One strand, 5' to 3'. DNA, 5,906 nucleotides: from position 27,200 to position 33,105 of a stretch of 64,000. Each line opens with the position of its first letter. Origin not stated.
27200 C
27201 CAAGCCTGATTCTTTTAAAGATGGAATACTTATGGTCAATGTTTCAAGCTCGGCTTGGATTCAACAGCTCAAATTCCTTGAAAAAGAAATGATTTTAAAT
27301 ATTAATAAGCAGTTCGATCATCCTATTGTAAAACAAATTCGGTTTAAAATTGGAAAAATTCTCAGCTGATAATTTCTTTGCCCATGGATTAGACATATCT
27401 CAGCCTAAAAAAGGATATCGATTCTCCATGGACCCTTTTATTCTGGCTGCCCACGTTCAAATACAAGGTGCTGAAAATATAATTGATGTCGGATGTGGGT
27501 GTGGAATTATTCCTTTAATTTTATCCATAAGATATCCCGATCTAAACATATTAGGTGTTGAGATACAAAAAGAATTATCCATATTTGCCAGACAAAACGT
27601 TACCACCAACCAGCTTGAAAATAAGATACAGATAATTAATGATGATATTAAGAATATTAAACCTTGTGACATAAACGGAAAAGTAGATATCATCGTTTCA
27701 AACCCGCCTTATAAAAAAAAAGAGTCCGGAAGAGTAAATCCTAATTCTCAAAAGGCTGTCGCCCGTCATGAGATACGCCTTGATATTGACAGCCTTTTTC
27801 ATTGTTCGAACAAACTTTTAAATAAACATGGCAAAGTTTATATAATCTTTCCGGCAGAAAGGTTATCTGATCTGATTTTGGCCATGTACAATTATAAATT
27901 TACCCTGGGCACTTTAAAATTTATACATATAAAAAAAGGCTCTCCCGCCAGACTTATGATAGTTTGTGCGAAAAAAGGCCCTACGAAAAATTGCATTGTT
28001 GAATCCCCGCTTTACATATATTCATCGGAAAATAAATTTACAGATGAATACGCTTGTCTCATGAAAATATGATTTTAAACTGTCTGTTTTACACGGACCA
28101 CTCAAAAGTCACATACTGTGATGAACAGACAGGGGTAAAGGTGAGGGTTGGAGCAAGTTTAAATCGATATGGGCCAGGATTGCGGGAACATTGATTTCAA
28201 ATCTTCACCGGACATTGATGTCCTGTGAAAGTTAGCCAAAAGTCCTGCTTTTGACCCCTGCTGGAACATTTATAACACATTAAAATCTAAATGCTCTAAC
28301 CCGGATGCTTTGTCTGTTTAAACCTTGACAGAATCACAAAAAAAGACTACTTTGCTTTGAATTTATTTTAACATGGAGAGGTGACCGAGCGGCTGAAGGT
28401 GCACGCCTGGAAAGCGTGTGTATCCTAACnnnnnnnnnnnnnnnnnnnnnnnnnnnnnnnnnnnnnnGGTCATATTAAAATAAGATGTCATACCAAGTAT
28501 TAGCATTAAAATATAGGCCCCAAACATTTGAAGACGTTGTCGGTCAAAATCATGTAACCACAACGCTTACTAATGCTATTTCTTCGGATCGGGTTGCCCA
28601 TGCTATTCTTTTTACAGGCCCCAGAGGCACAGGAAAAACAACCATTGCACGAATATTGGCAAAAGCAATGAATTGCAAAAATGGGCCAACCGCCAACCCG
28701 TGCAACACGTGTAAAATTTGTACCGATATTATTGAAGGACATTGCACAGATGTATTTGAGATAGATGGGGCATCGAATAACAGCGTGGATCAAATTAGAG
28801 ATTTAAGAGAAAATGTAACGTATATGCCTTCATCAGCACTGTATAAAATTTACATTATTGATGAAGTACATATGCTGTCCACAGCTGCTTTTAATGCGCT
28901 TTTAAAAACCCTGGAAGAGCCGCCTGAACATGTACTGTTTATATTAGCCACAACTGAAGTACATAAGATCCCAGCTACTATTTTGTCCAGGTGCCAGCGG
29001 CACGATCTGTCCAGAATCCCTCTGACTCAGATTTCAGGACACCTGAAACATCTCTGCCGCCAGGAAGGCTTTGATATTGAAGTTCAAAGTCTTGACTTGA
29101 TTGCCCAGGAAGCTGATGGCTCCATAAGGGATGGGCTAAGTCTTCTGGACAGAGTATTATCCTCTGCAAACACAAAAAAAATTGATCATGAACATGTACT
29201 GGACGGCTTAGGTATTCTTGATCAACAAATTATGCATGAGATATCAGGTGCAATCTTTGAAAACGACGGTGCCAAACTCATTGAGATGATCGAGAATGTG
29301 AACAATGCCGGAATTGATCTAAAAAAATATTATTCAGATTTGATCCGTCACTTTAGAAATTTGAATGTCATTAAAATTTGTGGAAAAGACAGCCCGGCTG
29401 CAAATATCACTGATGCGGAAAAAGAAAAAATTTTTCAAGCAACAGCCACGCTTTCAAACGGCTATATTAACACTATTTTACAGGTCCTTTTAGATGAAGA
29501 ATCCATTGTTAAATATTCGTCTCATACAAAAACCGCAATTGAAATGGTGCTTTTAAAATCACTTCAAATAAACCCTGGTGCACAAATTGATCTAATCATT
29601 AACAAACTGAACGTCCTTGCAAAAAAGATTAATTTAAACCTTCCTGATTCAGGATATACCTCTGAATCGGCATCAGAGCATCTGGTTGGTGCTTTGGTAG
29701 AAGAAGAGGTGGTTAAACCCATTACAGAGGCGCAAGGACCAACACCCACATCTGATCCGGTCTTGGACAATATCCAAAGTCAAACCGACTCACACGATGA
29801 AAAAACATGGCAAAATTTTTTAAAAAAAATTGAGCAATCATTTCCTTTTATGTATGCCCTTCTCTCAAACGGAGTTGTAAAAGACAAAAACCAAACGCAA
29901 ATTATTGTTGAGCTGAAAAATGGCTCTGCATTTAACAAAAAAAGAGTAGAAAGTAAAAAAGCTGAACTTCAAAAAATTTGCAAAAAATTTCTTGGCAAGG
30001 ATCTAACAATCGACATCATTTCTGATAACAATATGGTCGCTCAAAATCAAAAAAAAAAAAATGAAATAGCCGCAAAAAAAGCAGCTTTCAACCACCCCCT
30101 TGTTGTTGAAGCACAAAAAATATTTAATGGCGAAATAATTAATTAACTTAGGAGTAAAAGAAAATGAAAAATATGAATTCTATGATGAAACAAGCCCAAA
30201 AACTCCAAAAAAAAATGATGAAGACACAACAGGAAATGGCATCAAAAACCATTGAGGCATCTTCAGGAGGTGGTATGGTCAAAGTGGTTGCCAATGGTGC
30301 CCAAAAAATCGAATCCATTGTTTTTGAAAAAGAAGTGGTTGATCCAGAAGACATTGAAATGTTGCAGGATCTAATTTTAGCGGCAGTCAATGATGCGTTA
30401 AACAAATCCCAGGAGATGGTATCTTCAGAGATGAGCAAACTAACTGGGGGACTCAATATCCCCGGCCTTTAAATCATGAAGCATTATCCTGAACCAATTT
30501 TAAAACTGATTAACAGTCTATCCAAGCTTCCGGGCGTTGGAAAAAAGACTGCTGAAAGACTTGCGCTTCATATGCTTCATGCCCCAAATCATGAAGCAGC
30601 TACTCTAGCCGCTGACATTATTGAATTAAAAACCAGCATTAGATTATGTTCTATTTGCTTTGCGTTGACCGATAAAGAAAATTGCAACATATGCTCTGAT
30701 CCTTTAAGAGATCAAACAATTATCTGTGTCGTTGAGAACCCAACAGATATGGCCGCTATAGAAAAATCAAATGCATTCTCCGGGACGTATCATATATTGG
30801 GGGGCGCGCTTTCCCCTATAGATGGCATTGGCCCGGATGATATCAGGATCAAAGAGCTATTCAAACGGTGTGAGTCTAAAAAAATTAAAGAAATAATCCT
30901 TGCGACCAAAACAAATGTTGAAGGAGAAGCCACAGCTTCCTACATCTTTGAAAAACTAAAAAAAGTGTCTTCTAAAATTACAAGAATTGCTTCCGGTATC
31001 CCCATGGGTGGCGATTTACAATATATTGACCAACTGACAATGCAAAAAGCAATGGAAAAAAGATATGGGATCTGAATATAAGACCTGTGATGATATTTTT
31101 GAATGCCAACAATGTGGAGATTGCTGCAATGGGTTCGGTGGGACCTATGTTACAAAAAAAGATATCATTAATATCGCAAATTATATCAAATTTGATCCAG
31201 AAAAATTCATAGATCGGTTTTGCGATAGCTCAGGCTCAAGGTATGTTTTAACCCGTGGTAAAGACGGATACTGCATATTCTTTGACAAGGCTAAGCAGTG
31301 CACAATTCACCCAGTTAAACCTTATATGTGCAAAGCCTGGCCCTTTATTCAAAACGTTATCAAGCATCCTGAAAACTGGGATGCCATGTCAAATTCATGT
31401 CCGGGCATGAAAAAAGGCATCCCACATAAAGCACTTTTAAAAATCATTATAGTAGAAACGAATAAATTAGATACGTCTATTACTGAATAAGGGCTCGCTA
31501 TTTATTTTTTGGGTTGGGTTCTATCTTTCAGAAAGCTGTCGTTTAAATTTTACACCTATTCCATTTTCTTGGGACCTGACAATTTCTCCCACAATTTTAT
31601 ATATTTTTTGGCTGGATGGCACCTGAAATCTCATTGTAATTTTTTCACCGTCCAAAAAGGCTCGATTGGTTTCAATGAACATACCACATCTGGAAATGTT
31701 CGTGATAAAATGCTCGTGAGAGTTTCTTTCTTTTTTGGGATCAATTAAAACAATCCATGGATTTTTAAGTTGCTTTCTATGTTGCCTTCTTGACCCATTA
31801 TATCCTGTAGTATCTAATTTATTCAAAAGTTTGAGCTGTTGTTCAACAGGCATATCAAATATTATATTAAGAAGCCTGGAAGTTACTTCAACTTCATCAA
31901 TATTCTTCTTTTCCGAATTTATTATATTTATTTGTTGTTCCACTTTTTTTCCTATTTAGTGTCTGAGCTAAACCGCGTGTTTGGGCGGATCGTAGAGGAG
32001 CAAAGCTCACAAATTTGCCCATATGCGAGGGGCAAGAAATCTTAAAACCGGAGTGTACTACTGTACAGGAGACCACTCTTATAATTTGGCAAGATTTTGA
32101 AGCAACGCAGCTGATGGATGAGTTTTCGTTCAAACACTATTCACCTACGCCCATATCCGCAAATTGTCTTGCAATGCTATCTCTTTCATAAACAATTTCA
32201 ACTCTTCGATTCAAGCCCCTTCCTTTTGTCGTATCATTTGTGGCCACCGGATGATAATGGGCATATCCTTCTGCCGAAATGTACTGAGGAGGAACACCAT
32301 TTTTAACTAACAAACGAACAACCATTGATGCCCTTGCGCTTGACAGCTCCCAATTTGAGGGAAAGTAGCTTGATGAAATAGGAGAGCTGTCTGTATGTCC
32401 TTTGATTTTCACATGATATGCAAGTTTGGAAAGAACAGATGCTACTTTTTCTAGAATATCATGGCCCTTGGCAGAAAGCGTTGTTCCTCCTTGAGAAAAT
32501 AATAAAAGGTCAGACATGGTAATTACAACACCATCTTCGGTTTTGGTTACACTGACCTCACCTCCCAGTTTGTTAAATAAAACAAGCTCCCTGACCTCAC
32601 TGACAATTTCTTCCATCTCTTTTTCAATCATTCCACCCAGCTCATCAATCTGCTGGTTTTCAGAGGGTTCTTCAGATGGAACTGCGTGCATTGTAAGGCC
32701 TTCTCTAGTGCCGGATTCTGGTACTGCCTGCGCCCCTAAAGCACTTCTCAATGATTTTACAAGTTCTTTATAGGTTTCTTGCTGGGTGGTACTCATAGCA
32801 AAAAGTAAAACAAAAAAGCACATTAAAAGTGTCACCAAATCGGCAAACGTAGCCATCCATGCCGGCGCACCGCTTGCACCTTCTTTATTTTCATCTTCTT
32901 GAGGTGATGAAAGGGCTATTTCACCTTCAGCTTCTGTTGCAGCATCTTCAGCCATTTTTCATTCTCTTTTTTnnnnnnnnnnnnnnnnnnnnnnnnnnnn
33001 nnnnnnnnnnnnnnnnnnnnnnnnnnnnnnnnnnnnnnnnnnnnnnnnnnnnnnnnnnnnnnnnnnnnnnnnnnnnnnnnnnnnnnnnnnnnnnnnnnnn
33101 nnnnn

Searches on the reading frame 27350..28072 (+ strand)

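Call 77: search_protein_families(library=pfam, proteins=[window:27350-28072:+], max_evalue=0.00001)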
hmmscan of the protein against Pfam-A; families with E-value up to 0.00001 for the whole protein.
window:27350-28072:+ (240 aa): 8 families
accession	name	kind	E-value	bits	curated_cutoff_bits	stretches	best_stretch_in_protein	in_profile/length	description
PF05175.20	MTS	-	1.4e-14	54.6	23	1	31-126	22-113/170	Methyltransferase small domain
PF02384.22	N6_Mtase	-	3.4e-07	30.3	20.4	1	38-172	44-188/311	N-6 DNA Methylase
PF06325.19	PrmA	-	6.7e-07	29.5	22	1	37-118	158-233/296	Ribosomal protein L11 methyltransferase (PrmA)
PF07669.17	Eco57I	-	8.7e-07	29.6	25.3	1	85-171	48-138/171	Eco57I restriction-modification methylase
PF01170.24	UPF0020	-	1.6e-06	28.4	22.3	1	63-123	75-133/197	RMKL-like, methyltransferase domain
PF13847.12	Methyltransf_31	-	1.8e-06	28.1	27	1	40-118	3-81/145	Methyltransferase domain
PF13649.12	Methyltransf_25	-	2e-06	28.8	27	1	44-117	1-70/97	Methyltransferase domain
PF02390.23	Methyltransf_4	-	3.3e-06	27.1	24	1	44-101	5-62/173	Putative methyltransferase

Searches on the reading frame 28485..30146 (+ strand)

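Call 77: search_protein_families(library=pfam, proteins=[window:28485-30146:+], max_evalue=0.00001)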
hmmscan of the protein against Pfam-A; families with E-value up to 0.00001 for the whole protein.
window:28485-30146:+ (553 aa): 10 families
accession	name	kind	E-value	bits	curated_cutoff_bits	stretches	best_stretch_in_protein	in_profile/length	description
PF13177.12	DNA_pol3_delta2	-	5.1e-45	153.8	27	1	21-177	2-159/161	DNA polymerase III, delta subunit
PF12169.13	DNA_pol3_gamma3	-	7.3e-16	58.7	24.4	1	234-361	2-129/143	DNA polymerase III subunits gamma and tau domain III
PF00004.35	AAA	-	2.4e-15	57.6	21.2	1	41-173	1-126/131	ATPase family associated with various cellular activities (AAA)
PF22608.2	DNAX_ATPase_lid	-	4.4e-13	49.2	27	1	182-226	1-45/49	DNA polymerase III clamp loader subunit, ATPase lid domain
PF05496.18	RuvB_N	-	6.6e-10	39.4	27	1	11-73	2-68/159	Holliday junction DNA helicase RuvB P-loop domain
PF13604.12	AAA_30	-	6.4e-07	29.7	27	1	40-152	20-121/191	AAA domain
PF07728.20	AAA_5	-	7e-07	29.8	22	1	41-147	2-94/139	AAA domain (dynein-related subfamily)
PF20964.2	DnaX_C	-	1e-06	29.1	26.2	1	437-532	9-108/113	DNA polymerase III subunit tau, C-terminal domain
PF13401.12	AAA_22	-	2.4e-06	28.3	27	0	39-155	6-121/130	AAA domain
PF06068.19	TIP49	-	5.2e-06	26.3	23.8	0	17-63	25-75/347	TIP49 P-loop domain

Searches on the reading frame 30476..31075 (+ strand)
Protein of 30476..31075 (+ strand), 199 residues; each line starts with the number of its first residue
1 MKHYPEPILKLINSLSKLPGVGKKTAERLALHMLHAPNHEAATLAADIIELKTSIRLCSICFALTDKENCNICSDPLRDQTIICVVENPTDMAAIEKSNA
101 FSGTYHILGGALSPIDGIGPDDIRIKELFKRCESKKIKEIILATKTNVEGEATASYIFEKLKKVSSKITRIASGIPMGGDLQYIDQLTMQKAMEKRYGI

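Call 77: search_protein_families(library=pfam, proteins=[window:30476-31075:+], max_evalue=0.00001)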
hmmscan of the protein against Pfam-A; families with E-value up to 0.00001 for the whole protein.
window:30476-31075:+ (199 aa): 5 families
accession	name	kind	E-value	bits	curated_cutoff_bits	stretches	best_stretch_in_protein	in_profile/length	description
PF13662.12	Toprim_4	-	2.3e-25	89.1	25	1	82-172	2-85/85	Toprim domain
PF21176.3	RecR_HhH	-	2.4e-14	53.3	27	1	10-49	3-42/45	RecR, helix-hairpin-helix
PF01751.28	Toprim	-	2.7e-12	47.1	23.1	1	83-170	2-90/96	Toprim domain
PF21175.2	RecR_C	-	2.1e-09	37.1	22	1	174-196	1-23/24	RecR, C-terminal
PF02132.21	RecR_ZnF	-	1.3e-06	28.5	22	1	55-75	1-21/21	RecR, Cys4-zinc finger domain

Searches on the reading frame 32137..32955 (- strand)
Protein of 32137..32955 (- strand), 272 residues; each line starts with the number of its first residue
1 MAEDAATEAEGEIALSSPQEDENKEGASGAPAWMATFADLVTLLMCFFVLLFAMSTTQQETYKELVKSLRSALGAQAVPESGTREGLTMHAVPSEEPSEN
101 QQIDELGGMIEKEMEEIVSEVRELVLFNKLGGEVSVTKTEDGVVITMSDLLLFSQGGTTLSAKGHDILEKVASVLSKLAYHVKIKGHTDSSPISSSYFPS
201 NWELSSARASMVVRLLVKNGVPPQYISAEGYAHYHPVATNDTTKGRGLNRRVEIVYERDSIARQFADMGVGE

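Call 77: search_protein_families(library=pfam, proteins=[window:32137-32955:-], max_evalue=0.00001)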
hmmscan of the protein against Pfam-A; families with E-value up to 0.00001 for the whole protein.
window:32137-32955:- (272 aa): 2 families
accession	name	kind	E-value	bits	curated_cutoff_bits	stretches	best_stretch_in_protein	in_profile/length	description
PF13677.11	MotB_plug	-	3e-20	72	24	1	22-73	7-58/58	Membrane MotB of proton-channel complex MotA/MotB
PF00691.25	OmpA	-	4.7e-19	69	27.2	1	152-250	1-98/98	OmpA family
